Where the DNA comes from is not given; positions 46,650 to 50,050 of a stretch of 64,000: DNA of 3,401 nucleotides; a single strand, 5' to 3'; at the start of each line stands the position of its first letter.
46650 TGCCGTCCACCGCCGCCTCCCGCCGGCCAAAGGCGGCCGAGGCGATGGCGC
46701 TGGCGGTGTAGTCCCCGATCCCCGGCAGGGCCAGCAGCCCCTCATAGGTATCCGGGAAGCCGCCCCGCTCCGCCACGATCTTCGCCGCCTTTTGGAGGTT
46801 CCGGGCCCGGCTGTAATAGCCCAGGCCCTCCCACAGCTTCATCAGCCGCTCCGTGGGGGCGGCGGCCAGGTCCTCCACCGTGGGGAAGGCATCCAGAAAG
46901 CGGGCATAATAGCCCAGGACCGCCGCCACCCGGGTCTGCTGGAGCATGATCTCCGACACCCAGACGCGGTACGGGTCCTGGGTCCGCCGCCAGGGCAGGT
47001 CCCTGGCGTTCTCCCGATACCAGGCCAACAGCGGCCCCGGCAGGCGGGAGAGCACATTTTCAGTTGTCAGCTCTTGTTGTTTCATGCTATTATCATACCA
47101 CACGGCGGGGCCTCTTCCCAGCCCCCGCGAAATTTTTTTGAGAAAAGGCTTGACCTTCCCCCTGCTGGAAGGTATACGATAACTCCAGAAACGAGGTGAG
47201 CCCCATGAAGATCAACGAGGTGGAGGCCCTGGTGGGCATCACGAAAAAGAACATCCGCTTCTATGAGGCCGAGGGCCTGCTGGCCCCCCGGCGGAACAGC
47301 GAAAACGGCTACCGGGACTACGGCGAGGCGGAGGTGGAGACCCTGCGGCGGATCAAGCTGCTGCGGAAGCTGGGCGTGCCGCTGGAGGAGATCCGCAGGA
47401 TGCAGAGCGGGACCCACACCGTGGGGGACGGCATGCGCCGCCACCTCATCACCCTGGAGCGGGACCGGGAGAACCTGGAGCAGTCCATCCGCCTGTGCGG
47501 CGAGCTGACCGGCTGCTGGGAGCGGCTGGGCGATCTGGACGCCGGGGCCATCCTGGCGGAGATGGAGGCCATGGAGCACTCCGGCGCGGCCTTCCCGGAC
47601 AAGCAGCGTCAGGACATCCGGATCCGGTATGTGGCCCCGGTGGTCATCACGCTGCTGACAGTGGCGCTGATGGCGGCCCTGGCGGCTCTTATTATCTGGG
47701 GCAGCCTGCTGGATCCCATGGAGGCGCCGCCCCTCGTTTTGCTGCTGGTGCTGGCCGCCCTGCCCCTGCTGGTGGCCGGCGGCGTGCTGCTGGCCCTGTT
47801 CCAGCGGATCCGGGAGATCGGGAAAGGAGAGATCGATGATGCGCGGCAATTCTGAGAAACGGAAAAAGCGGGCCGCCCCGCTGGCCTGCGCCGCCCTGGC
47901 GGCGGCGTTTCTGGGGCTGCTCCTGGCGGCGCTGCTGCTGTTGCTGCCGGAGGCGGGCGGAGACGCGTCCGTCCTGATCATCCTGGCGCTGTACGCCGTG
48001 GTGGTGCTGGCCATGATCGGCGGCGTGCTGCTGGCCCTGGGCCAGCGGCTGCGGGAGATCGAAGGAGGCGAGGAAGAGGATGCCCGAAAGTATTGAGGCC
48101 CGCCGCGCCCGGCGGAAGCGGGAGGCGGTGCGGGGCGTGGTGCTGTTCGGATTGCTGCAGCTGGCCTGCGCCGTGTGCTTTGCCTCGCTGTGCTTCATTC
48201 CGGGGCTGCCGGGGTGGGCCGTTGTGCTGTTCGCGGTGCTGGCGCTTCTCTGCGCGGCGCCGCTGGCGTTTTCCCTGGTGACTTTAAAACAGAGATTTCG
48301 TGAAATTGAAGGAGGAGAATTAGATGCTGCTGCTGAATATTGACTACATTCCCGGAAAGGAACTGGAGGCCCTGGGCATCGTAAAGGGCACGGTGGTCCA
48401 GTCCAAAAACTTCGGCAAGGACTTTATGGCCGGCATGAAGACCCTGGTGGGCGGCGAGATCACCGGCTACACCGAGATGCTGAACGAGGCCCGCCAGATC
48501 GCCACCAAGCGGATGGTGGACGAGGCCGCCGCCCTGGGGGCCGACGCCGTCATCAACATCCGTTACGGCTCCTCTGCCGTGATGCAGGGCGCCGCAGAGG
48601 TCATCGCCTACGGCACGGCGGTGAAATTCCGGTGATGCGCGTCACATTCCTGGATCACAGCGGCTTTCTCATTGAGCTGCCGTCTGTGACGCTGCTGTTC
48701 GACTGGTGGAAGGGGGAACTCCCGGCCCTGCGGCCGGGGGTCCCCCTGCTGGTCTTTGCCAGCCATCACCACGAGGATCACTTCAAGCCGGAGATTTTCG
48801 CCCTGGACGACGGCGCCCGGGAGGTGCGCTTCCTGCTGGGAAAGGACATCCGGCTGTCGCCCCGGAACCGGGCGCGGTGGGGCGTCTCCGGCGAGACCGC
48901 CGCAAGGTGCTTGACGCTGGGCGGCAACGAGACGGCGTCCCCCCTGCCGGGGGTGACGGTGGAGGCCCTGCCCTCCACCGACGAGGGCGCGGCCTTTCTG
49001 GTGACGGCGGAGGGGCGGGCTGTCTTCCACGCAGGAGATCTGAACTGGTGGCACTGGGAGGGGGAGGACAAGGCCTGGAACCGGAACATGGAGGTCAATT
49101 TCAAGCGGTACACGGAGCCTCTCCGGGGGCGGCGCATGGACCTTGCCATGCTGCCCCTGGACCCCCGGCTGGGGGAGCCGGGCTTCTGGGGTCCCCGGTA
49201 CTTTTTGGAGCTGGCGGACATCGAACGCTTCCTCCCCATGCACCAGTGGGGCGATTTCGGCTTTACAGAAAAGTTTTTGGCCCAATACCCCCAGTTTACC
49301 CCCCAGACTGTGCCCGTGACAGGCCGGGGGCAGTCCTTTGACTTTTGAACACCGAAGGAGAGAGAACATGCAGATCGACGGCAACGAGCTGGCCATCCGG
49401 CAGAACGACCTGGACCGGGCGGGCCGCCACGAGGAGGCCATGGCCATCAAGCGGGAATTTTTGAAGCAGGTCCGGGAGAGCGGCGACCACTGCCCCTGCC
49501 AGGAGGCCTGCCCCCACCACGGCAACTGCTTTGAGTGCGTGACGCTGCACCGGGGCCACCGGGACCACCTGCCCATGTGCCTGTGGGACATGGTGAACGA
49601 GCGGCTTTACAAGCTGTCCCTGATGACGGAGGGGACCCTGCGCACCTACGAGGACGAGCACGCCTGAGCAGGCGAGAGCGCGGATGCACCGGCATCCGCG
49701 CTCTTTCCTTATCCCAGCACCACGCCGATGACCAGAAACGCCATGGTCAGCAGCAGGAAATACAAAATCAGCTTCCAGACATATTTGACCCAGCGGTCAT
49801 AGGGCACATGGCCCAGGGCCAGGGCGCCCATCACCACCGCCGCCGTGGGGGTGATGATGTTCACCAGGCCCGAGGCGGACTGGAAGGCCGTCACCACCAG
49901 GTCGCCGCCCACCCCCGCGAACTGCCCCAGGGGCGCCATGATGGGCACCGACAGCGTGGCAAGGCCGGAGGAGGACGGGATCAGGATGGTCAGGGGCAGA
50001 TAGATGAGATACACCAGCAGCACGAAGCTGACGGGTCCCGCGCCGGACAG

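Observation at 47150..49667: MerR-headed overlapping six-gene operon with a thrice-iterated 2-TM module whose conserved tail encodes the next gene's SD and start codon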

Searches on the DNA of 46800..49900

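Call 63: search_rna_families(source=window, start=46800, end=49900, threshold=evalue, max_evalue=0.1)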
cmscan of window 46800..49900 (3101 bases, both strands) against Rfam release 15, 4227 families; matches with E-value up to 0.1: 0.
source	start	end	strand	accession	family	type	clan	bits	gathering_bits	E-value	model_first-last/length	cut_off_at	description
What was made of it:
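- Tried and rejected: RNA element in the region: no Rfam match at E below 0.1 (call 63).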
